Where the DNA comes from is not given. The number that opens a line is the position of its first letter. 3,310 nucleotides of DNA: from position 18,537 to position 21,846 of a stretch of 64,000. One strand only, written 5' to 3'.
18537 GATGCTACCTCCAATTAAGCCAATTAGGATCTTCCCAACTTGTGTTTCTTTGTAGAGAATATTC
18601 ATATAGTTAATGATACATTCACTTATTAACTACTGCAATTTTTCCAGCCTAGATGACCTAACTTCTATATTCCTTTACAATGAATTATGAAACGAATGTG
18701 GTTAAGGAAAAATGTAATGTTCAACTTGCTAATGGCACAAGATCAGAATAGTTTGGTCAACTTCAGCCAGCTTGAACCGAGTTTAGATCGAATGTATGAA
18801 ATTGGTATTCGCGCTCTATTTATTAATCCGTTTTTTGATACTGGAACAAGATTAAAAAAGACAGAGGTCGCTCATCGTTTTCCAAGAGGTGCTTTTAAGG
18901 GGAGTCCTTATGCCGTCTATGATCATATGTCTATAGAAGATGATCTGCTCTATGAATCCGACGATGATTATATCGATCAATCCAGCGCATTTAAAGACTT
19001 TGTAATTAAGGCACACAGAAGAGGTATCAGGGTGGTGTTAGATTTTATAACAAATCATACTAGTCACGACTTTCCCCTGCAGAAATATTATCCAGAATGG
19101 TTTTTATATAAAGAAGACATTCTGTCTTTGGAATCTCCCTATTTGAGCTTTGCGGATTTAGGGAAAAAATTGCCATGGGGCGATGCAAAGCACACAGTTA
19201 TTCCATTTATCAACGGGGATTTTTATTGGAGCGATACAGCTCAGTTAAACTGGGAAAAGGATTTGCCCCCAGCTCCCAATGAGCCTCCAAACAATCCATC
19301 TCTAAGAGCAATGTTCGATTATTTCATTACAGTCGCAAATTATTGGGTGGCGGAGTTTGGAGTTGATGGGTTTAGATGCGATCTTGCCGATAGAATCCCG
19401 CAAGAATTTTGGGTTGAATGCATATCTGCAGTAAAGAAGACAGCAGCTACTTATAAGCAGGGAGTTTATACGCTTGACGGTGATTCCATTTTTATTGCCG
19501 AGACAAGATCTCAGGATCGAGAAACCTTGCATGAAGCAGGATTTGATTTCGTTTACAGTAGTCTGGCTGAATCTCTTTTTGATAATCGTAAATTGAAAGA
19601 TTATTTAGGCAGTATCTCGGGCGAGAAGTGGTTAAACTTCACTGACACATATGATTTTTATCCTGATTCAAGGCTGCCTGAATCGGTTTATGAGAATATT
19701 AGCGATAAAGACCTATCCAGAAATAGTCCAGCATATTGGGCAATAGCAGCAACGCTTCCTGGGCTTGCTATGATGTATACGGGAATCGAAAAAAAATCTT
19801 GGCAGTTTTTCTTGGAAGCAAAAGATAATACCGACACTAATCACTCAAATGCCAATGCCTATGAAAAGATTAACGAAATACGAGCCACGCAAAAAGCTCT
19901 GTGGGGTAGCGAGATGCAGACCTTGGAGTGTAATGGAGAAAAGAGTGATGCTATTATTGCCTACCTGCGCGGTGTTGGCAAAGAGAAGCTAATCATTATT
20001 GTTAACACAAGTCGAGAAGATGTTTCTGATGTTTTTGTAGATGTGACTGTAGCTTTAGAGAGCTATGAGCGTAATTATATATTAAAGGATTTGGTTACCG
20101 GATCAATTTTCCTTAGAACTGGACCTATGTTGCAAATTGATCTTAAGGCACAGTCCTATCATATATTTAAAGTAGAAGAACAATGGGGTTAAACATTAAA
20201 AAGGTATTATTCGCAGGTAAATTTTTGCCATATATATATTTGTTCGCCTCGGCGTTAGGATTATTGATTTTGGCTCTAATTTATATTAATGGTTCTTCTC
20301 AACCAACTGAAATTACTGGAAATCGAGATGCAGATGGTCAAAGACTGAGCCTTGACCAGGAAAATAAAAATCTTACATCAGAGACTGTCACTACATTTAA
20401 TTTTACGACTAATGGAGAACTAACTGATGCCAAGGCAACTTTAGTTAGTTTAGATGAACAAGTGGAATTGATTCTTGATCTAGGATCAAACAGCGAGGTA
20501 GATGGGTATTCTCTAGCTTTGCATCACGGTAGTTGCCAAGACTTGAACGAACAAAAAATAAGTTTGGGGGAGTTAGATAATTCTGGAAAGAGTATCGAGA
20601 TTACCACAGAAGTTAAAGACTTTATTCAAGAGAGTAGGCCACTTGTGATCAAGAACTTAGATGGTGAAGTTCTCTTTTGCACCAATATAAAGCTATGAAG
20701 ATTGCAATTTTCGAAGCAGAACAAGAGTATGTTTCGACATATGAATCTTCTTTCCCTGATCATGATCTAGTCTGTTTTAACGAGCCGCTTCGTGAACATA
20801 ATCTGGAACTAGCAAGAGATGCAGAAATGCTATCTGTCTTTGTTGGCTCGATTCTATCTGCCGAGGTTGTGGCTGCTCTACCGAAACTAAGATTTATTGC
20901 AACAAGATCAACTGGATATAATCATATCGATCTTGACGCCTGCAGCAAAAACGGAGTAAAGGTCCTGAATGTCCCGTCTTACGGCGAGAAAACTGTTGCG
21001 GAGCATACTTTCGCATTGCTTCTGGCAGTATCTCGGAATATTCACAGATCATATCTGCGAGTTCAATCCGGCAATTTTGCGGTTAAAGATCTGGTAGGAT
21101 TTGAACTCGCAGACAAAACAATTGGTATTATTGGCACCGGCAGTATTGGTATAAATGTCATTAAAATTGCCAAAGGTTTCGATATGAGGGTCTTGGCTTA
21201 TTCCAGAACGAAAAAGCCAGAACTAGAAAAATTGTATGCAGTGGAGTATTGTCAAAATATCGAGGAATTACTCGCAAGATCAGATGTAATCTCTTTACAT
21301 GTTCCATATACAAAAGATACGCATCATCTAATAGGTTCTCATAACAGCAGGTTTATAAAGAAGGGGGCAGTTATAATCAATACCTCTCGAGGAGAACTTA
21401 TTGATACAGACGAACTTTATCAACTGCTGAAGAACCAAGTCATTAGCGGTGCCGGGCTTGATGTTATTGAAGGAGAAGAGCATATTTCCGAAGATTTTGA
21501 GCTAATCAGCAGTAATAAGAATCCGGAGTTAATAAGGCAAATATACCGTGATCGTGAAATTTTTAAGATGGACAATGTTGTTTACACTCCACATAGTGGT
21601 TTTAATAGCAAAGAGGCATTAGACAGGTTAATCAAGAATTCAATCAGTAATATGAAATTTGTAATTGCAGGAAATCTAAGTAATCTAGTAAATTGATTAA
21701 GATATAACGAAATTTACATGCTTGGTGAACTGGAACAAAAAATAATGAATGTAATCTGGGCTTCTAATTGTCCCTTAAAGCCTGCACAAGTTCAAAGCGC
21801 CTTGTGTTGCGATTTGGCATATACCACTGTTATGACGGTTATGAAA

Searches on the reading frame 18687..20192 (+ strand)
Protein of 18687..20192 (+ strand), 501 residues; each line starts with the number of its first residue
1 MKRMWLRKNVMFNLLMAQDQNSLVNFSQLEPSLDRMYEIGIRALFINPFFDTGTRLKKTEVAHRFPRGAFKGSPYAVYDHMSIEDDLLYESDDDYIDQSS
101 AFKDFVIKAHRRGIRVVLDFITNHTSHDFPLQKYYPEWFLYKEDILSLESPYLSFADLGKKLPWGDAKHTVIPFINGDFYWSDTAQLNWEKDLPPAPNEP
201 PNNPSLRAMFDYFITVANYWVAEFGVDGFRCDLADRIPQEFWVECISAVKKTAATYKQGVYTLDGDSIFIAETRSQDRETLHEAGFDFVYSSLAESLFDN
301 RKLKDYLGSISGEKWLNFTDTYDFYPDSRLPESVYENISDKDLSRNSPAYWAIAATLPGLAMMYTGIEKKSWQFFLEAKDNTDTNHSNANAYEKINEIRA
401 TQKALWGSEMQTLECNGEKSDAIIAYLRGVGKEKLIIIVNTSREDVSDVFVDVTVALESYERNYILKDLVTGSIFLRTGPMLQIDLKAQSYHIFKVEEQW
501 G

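Call 47: search_protein_families(library=pfam, proteins=[window:18687-20192:+], max_evalue=0.00001)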
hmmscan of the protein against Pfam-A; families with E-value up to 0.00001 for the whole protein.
window:18687-20192:+ (501 aa): 1 family
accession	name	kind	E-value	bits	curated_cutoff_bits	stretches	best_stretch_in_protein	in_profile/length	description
PF00128.31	Alpha-amylase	-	2.1e-10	40.9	22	1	33-237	25-193/446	Alpha amylase, catalytic domain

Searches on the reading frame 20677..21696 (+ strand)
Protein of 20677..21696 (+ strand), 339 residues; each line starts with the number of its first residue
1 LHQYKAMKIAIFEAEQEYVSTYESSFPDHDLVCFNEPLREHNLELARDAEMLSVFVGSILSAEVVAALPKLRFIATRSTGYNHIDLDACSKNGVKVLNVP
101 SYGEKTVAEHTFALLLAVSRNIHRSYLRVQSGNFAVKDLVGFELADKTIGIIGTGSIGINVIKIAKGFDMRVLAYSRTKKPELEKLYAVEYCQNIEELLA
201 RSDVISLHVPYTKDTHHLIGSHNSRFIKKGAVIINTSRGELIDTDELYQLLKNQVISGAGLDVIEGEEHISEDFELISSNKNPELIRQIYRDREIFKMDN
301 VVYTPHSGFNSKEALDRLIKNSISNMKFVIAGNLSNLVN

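Call 47: search_protein_families(library=pfam, proteins=[window:20677-21696:+], max_evalue=0.00001)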
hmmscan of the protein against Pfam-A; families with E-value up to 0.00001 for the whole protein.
window:20677-21696:+ (339 aa): 3 families
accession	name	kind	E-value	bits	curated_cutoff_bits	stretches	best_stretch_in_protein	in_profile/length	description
PF02826.25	2-Hacid_dh_C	-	7.5e-53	179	25.1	1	112-308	1-178/178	D-isomer specific 2-hydroxyacid dehydrogenase, NAD binding domain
PF00389.36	2-Hacid_dh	-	1e-29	103.4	24.6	1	10-339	2-134/134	D-isomer specific 2-hydroxyacid dehydrogenase, catalytic domain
PF03446.21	NAD_binding_2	-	8.5e-09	36.1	21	1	148-260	1-116/161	NAD binding domain of 6-phosphogluconate dehydrogenase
